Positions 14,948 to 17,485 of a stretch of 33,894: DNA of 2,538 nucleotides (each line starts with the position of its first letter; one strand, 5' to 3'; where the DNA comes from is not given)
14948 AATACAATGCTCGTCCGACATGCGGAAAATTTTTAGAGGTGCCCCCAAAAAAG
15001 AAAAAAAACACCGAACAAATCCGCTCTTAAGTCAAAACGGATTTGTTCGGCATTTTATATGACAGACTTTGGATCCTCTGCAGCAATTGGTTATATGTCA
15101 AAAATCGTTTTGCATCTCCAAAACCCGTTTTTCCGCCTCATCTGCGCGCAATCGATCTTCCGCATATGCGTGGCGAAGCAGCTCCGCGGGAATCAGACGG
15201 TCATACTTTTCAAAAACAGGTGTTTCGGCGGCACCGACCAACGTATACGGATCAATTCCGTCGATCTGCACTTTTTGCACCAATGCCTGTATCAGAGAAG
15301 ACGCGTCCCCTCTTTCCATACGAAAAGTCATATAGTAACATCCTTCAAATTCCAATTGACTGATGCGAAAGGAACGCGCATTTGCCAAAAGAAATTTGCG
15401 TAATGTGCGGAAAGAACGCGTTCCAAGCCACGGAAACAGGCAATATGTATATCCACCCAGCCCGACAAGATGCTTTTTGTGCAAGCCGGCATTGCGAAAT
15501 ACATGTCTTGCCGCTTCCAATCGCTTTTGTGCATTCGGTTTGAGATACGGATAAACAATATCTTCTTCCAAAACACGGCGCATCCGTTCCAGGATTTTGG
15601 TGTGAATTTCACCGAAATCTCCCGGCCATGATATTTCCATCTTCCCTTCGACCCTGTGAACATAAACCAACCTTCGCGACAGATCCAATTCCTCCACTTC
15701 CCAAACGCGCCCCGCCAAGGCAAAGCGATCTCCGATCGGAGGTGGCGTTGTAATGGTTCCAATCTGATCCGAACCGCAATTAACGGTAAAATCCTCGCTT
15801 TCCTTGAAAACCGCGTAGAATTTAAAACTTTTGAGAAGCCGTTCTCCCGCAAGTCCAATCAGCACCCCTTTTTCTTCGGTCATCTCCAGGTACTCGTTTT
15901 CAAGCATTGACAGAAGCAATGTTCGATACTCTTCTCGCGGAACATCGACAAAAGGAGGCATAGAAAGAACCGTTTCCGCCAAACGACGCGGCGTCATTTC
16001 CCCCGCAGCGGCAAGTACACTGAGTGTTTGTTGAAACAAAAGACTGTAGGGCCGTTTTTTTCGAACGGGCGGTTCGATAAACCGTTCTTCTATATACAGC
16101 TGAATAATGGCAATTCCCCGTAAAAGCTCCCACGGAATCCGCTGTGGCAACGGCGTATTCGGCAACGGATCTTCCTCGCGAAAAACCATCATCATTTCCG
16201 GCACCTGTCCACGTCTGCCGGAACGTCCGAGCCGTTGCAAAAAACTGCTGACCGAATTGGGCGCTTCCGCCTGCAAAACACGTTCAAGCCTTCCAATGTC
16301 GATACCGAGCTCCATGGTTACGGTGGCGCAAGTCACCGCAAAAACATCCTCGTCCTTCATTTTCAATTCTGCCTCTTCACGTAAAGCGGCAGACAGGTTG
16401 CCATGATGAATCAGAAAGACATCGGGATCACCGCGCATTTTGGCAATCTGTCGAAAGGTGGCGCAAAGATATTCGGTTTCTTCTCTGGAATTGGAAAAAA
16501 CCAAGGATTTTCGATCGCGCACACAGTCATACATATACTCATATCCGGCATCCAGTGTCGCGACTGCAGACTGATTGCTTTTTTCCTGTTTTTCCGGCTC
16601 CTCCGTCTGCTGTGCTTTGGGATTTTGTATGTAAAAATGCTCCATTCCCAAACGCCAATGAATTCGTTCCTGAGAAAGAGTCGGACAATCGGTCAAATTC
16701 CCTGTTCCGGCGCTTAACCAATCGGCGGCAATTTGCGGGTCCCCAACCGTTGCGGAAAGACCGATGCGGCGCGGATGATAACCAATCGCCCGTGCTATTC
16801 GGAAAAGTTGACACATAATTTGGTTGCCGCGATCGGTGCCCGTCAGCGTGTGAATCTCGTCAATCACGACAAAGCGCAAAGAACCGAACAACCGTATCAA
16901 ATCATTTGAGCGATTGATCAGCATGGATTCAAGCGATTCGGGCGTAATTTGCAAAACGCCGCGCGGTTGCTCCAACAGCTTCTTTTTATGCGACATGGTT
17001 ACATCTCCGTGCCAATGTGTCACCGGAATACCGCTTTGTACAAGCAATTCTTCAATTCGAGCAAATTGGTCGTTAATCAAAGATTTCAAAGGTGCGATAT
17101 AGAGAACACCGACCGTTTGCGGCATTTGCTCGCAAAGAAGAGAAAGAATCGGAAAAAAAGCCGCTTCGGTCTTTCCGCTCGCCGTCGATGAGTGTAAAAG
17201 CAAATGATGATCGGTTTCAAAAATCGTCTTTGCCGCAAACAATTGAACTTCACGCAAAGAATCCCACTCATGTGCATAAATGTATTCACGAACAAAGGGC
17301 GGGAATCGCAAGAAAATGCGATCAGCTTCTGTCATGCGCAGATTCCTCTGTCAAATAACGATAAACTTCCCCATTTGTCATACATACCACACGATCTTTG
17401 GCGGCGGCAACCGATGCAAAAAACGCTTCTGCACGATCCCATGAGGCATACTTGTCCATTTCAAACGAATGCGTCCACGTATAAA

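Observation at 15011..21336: Shango-type TerB / DUF2791-ATPase / Lhr-like helicase operon expanded to four genes by a CE4 deacetylase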

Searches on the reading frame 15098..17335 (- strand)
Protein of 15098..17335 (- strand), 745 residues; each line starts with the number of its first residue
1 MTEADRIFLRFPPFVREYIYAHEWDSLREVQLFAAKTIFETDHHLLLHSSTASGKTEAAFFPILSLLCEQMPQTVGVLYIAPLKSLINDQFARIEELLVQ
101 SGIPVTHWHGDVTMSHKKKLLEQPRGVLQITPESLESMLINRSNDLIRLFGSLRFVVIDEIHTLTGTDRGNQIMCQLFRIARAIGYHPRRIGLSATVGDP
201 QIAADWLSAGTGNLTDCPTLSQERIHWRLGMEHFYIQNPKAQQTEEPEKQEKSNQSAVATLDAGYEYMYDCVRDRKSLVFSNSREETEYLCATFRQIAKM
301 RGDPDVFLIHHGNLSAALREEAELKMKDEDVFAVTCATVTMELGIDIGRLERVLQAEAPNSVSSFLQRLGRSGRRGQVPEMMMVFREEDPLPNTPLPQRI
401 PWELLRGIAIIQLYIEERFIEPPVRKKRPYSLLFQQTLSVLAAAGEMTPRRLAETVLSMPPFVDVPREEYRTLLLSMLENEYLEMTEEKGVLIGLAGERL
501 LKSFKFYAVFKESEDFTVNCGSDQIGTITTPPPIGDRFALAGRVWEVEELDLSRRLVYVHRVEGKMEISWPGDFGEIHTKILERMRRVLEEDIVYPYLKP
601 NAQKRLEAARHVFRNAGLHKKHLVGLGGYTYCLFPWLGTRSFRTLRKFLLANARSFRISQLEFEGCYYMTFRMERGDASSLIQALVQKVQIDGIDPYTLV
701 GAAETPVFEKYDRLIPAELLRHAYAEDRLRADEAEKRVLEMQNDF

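Call 3: search_protein_families(library=pfam, proteins=[window:15098-17335:-], max_evalue=0.01)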
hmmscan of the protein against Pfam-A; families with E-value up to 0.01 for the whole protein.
window:15098-17335:- (745 aa): 4 families
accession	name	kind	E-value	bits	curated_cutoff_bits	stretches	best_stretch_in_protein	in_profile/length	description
PF00270.35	DEAD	-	1.2e-25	90.6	26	1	29-198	2-161/167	DEAD/DEAH box helicase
PF00271.37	Helicase_C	-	3.8e-15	56.5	23.5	1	271-376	9-110/110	Helicase conserved C-terminal domain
PF04851.21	ResIII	-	1.4e-06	28.8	22.5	1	27-197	4-162/164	Type III restriction enzyme, res subunit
PF19306.5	WH_Lhr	-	0.00013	21.9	27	0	417-474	5-61/168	Large helicase-related protein, winged helix domain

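Call 4: search_protein_families(library=padloc, proteins=[window:15098-17335:-], max_evalue=0.01)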
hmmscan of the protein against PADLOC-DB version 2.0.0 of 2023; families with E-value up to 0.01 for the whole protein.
window:15098-17335:- (745 aa): 62 families (the best 25 are shown)
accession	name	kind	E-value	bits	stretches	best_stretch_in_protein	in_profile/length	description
PDLC03960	SngC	-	2.2e-237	788.4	1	7-735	5-714/720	-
PDLC02503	BrxHI|BrxHII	-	2.3e-123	411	1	8-736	5-685/698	BrxHI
PDLC02501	BrxHI|BrxHII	-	4.8e-69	231.4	2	7-211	3-208/925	BrxHI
PDLC02897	DpdJ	-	3.7e-26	89.3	1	44-381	116-458/1570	DpdJ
PDLC00037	DruE3|DruE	-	7.4e-24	81.6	2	319-390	1045-1115/2055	SNF2 family N-terminal domain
PDLC00035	DruE3|DruE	-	1.2e-20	70.9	2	31-239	107-338/1460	SNF2 family N-terminal domain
PDLC00036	DruE3|DruE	-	7.5e-19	64.4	2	323-390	1042-1108/2023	SNF2 family N-terminal domain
PDLC02896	DpdJ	-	5.8e-17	58.7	2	334-383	583-633/1487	DpdJ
PDLC03928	PsyrT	-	2.2e-14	50.7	2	310-389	271-349/689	-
PDLC02864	DpdF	-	1.4e-13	48.5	1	277-390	237-343/610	DpdF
PDLC00192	HamB1|HamB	-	1.8e-13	47.1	1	36-171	278-409/1104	DEAD-box helicase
PDLC01252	Cas3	-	2.6e-13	48.1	1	46-394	3-307/324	CAS-I; effector_G3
PDLC01761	Cas3b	-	3.9e-13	47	2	36-124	225-306/705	-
PDLC00015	DruE2|DruE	-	6.4e-13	45.3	1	325-378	1167-1217/1887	SNF2 family N-terminal domain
PDLC00014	DruE2|DruE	-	8.6e-13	44.6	1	322-378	1193-1246/1928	SNF2 family N-terminal domain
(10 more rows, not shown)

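Call 5: search_protein_families(library=ncbifam, proteins=[window:15098-17335:-], max_evalue=0.01)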
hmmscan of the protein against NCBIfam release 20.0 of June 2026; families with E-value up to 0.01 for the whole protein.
window:15098-17335:- (745 aa): 30 families (the best 25 are shown)
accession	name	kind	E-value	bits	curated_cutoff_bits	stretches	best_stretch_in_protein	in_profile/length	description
TIGR04121.1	DEXH_lig_assoc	equivalog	5.2e-60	203.1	850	1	15-474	3-431/804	ligase-associated DNA damage response DEXH box helicase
NF010338.0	PRK13767.1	equivalog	1.2e-49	169.3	849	1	4-389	12-400/877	ATP-dependent helicase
TIGR03817.1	DECH_helic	hypoth_equivalog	1.3e-36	126.2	874.1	1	30-391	40-388/742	helicase/secretion neighborhood putative DEAH-box helicase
NF007284.0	PRK09751.1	equivalog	1.8e-29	101.7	1496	2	37-297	39-315/1538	ATP-dependent helicase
NF002654.0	PRK02362.1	equivalog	3.4e-16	58.7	887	1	39-290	36-259/739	ATP-dependent DNA helicase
NF041067.1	DpdJ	equivalog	7e-15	53.8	800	2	334-383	575-625/1482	protein DpdJ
TIGR00614.1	recQ_fam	subfamily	1.3e-14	53.9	219.8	2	275-389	227-334/470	RecQ family ATP-dependent DNA helicase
TIGR01389.1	recQ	equivalog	7.1e-14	51.2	640.2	1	274-389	224-332/591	DNA helicase RecQ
NF001308.0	PRK00254.1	equivalog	2.6e-11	42.5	1216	1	40-209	37-191/720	ATP-dependent DNA helicase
NF040935.1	helicase_Hel308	equivalog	4.3e-11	41.7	1200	1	26-289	26-262/704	ATP-dependent DNA helicase Hel308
NF002251.0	PRK01172.1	equivalog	4.9e-11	41.6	891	1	39-211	34-193/674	ATP-dependent DNA helicase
NF041063.1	DpdF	equivalog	8.4e-10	37.9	550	1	41-163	157-281/813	protein DpdF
NF008394.0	PRK11192.1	equivalog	5.7e-09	35.3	507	1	275-377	248-343/441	ATP-dependent RNA helicase SrmB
NF010337.0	PRK13766.1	equivalog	2.6e-08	32.5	610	1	28-166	18-146/781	Hef nuclease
NF053631.1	RNA_helic_CshA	equivalog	8.2e-08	31.5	646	1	311-378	268-334/434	degradosome RNA helicase CshA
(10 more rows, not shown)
